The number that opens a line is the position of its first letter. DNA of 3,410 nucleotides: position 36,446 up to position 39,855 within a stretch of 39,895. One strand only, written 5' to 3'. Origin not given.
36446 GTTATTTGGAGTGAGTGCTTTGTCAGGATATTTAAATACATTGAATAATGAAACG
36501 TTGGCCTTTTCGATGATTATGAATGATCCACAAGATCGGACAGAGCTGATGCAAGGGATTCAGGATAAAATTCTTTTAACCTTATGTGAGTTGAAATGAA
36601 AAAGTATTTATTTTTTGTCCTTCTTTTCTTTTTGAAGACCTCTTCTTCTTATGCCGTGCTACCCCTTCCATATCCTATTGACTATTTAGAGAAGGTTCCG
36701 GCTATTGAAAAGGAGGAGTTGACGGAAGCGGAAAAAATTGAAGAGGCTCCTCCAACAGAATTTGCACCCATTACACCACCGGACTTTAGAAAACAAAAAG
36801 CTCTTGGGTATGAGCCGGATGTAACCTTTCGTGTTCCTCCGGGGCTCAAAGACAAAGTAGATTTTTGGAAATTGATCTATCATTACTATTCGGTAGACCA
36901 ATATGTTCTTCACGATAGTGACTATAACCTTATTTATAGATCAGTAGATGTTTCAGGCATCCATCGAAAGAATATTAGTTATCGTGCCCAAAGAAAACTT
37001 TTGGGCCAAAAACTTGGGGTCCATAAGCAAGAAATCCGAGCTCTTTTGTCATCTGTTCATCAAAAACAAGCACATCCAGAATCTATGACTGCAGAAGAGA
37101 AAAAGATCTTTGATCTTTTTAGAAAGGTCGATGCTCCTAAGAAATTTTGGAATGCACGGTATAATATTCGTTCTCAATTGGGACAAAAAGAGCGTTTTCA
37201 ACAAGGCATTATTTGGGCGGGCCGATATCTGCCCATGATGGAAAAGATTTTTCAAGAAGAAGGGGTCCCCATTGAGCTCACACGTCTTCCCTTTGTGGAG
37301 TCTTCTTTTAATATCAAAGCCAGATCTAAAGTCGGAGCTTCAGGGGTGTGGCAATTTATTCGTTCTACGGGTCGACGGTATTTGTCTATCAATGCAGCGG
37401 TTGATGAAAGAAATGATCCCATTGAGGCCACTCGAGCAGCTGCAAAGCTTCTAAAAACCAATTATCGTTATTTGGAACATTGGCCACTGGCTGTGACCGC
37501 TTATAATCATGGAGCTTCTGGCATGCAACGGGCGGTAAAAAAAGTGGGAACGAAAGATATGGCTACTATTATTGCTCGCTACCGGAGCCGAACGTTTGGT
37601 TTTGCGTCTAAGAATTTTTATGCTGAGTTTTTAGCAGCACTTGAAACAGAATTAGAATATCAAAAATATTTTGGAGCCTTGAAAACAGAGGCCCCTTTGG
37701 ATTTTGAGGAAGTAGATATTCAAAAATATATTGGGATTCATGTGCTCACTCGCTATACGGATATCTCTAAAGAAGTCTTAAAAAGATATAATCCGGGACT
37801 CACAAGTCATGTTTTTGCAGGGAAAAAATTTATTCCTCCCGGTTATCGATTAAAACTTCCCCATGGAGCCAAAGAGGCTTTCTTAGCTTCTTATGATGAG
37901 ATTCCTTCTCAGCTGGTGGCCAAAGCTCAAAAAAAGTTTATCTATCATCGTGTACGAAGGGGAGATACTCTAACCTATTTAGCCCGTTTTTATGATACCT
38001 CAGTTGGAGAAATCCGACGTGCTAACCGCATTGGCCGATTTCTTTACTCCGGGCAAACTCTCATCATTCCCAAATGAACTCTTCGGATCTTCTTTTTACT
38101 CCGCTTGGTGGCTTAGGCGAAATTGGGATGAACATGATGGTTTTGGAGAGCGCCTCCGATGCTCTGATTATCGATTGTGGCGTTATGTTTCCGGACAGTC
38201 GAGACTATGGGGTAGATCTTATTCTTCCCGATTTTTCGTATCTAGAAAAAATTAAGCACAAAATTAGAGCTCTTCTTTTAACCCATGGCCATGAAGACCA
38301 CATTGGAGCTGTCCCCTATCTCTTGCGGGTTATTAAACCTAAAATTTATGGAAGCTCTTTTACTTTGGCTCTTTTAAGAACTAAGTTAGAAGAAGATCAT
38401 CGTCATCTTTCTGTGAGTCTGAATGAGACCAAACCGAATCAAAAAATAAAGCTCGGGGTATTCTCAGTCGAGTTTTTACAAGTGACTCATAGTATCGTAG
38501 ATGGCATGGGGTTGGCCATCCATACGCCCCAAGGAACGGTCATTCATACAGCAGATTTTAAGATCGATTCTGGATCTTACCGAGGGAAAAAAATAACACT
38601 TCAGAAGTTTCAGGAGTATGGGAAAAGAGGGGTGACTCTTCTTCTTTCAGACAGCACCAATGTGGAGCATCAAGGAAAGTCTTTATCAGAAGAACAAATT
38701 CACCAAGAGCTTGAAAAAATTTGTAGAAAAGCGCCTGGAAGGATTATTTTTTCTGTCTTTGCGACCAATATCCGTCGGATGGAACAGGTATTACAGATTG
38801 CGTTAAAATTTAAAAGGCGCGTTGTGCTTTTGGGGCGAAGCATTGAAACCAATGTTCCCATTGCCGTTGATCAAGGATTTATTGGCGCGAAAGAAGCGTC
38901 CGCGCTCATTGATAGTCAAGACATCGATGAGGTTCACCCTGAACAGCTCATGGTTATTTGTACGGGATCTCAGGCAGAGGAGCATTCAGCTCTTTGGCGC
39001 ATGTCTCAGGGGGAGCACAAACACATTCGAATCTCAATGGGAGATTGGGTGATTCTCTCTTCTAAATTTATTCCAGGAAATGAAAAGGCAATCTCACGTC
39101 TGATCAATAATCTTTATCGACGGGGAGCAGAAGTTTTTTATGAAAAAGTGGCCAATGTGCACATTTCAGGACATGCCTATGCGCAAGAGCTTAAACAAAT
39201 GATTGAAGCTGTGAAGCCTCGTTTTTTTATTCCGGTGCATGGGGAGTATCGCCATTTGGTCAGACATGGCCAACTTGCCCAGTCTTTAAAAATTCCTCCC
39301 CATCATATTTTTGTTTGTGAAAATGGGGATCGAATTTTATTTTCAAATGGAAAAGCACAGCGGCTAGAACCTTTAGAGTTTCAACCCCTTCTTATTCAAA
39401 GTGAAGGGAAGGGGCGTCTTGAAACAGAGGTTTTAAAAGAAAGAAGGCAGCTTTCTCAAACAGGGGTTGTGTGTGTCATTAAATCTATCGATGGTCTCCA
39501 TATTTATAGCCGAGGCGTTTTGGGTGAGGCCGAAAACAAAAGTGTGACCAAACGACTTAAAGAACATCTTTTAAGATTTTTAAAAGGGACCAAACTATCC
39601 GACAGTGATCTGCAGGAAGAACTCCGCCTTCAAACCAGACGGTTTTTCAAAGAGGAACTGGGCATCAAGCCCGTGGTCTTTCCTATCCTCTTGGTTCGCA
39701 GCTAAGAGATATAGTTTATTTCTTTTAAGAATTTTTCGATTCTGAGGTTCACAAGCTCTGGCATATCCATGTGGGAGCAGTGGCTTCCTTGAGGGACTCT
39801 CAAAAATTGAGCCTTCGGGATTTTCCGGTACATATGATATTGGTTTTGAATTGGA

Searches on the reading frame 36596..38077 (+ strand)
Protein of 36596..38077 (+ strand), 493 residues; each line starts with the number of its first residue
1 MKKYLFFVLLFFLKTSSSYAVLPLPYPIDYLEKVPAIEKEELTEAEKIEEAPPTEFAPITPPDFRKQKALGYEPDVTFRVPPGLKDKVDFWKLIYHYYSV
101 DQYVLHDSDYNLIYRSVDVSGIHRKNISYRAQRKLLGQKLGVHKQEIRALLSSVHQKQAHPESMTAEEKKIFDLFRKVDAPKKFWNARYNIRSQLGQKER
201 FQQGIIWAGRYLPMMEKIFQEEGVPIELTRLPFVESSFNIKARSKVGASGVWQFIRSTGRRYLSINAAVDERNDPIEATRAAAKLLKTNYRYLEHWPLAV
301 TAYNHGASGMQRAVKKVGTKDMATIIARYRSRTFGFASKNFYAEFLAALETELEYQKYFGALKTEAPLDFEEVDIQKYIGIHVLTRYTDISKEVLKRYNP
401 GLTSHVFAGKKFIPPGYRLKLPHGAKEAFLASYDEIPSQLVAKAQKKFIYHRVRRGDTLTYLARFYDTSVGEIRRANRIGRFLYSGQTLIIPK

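Call 23: search_protein_families(library=pfam, proteins=[window:36596-38077:+], max_evalue=0.00001)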
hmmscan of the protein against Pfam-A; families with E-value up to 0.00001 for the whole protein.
window:36596-38077:+ (493 aa): 2 families
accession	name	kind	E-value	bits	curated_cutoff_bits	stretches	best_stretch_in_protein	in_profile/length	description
PF01464.25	SLT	-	3.9e-21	75.2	21.3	1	224-324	13-115/117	Transglycosylase SLT domain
PF01476.26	LysM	-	1.3e-10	41.5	20.9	1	451-492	1-43/43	LysM domain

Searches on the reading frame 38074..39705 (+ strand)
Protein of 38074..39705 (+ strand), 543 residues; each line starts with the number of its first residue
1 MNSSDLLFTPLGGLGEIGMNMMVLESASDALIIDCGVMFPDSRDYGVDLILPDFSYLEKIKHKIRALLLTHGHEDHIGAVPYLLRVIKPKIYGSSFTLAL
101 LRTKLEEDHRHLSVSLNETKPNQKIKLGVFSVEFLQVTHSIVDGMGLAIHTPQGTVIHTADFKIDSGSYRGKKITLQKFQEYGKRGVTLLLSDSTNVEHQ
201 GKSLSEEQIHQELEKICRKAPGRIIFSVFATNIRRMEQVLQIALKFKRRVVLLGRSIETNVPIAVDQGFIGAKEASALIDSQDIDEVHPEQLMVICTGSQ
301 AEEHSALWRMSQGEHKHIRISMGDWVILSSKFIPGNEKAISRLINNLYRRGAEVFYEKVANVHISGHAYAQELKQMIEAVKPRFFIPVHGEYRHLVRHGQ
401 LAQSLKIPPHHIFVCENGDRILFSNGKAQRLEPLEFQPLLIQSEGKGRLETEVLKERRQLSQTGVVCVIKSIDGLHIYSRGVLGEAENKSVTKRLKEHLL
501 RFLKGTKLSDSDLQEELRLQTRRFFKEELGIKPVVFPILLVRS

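Call 23: search_protein_families(library=pfam, proteins=[window:38074-39705:+], max_evalue=0.00001)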
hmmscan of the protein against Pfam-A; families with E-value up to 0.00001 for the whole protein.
window:38074-39705:+ (543 aa): 5 families
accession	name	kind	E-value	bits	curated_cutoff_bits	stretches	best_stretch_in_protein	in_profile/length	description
PF22505.1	RNase_J_b_CASP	-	5.2e-42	143.1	27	1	222-347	2-126/126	Ribonuclease J, beta-CASP domain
PF07521.17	RMMBL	-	2.9e-12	46.9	21.6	1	358-408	7-59/63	Zn-dependent metallo-hydrolase RNA specificity domain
PF00753.33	Lactamase_B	-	8.8e-12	45.8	22.7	1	20-171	7-159/196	Metallo-beta-lactamase superfamily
PF12706.13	Lactamase_B_2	-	9.5e-10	38.8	27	1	62-164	29-145/200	Beta-lactamase superfamily domain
PF17770.6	RNase_J_C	-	3e-09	38.2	23.8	1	453-539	1-99/102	Ribonuclease J C-terminal domain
